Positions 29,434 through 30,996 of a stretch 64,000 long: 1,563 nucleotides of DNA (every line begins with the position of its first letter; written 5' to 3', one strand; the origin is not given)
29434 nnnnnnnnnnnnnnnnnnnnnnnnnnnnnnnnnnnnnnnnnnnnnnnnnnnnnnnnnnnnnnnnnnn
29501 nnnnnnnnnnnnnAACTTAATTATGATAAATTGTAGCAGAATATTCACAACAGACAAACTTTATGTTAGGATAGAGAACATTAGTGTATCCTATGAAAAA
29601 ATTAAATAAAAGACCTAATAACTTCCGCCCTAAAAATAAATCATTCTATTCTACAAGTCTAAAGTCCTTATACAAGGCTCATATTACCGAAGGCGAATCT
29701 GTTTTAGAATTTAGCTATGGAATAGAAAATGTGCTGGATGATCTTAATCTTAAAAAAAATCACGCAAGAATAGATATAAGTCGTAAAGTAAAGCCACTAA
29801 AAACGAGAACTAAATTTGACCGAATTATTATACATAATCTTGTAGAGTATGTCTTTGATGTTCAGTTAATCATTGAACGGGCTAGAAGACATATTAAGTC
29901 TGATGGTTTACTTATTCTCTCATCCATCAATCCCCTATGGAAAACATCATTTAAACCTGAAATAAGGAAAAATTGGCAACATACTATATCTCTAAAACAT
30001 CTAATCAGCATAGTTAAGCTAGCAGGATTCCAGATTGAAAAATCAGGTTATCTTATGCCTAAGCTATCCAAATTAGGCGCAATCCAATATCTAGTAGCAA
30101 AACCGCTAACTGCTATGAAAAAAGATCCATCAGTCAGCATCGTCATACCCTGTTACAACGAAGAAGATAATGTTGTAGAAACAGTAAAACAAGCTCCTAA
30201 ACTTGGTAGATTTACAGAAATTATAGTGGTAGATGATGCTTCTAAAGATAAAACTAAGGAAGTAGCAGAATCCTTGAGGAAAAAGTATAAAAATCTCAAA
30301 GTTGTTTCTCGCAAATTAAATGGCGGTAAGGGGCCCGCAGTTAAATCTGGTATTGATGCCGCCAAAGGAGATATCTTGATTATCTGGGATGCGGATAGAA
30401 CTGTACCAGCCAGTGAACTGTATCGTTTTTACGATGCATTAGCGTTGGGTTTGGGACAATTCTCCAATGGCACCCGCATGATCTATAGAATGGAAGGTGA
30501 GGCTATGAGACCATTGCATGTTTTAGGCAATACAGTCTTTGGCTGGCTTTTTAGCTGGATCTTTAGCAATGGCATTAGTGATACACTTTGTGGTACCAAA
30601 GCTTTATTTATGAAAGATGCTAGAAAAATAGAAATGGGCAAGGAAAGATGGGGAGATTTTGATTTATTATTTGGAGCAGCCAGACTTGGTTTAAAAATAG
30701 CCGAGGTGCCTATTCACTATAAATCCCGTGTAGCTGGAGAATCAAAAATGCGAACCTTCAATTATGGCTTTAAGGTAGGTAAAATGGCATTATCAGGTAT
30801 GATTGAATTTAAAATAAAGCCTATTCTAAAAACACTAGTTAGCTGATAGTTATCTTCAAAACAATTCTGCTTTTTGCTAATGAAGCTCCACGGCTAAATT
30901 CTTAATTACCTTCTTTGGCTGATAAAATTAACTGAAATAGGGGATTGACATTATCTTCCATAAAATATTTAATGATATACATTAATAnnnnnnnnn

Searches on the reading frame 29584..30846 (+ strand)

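Call 13: search_protein_families(library=pfam, proteins=[window:29584-30846:+], max_evalue=0.001)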
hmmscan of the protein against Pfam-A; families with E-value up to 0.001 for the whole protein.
window:29584-30846:+ (420 aa): 5 families
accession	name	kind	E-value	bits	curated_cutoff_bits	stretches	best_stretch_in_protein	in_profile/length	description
PF00535.33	Glycos_transf_2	-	2.9e-27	96.1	23.3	1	185-317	1-134/168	Glycosyl transferase family 2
PF13641.12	Glyco_tranf_2_3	-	1.2e-09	39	27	1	182-274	1-99/230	Glycosyltransferase like family 2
PF10111.15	Glyco_tranf_2_2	-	2.2e-05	24.6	27.3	1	185-273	1-93/276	Glycosyltransferase like family 2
PF13847.12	Methyltransf_31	-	0.00014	22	27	1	74-120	71-115/145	Methyltransferase domain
PF13489.12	Methyltransf_23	-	0.00022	21.5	27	1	35-152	21-162/164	Methyltransferase domain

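Call 54: search_protein_families(library=ncbifam, proteins=[window:29584-30846:+], max_evalue=0.00001)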
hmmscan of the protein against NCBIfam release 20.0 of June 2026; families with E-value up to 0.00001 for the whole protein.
window:29584-30846:+ (420 aa): 20 families
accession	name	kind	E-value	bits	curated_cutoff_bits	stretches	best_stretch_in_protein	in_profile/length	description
TIGR04182.1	glyco_TIGR04182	equivalog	4.8e-27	95.1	325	1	184-400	2-212/293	S-layer glycoprotein N-glycosyltransferase AglJ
TIGR03937.1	PgaC_IcaA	equivalog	5.8e-21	74.9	422.3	1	176-274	39-138/407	poly-beta-1,6-N-acetyl-D-glucosamine synthase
NF041391.1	DPhHxTase_Halo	equivalog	4.9e-18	64.9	375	1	190-402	3-205/213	dolichyl-phosphate hexose transferase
TIGR04283.1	glyco_like_mftF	equivalog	5.9e-14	52.2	182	1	184-277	1-88/221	TIGR04283 family arsenosugar biosynthesis glycosyltransferase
NF010496.0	PRK13915.1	equivalog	6.4e-14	51.7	262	1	172-276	21-131/307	glucosyl-3-phosphoglycerate synthase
NF007482.0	PRK10073.1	equivalog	7e-13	48.3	423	1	178-281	2-104/334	glycosyltransferase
NF041875.1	EPS_EpsD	equivalog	4.6e-12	46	370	1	184-279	1-97/325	exopolysaccharide biosynthesis glycosyltransferase EpsD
NF047588.1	GlcsyltransPgfSStrep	equivalog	1e-11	44.7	500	1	184-414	3-226/308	glycosyltransferase PgfS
NF007986.1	PRK10714.1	equivalog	1.4e-11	44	529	1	183-285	7-114/316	undecaprenyl-phosphate 4-deoxy-4-formamido-L-arabinose transferase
NF047683.1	TeichurnBiosyTuaG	equivalog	2.7e-11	43.6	400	1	178-274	2-99/252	teichuronic acid biosynthesis protein TuaG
TIGR03965.1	mycofact_glyco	equivalog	1.1e-09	37.8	280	1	171-273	62-166/467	mycofactocin biosynthesis glycosyltransferase MftF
TIGR03111.1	glyc2_xrt_Gpos1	hypoth_equivalog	6.4e-09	35.1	363.95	1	171-273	38-143/439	TIGR03111 family XrtG-associated glycosyltransferase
NF058614.1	PPMAGASynPpgS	equivalog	7e-09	35.4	370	1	184-300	2-115/226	polyprenyl-phospho-N-acetylgalactosaminyl synthase PpgS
TIGR03469.1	HpnB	hypoth_equivalog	4.1e-08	32.7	379.25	1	173-277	35-151/386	hopene-associated glycosyltransferase HpnB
NF050050.1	ProtGlycPglI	equivalog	1.7e-07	30.9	500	1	182-273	2-95/306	GalNAc(5)-diNAcBac-PP-undecaprenol beta-1,3-glucosyltransferase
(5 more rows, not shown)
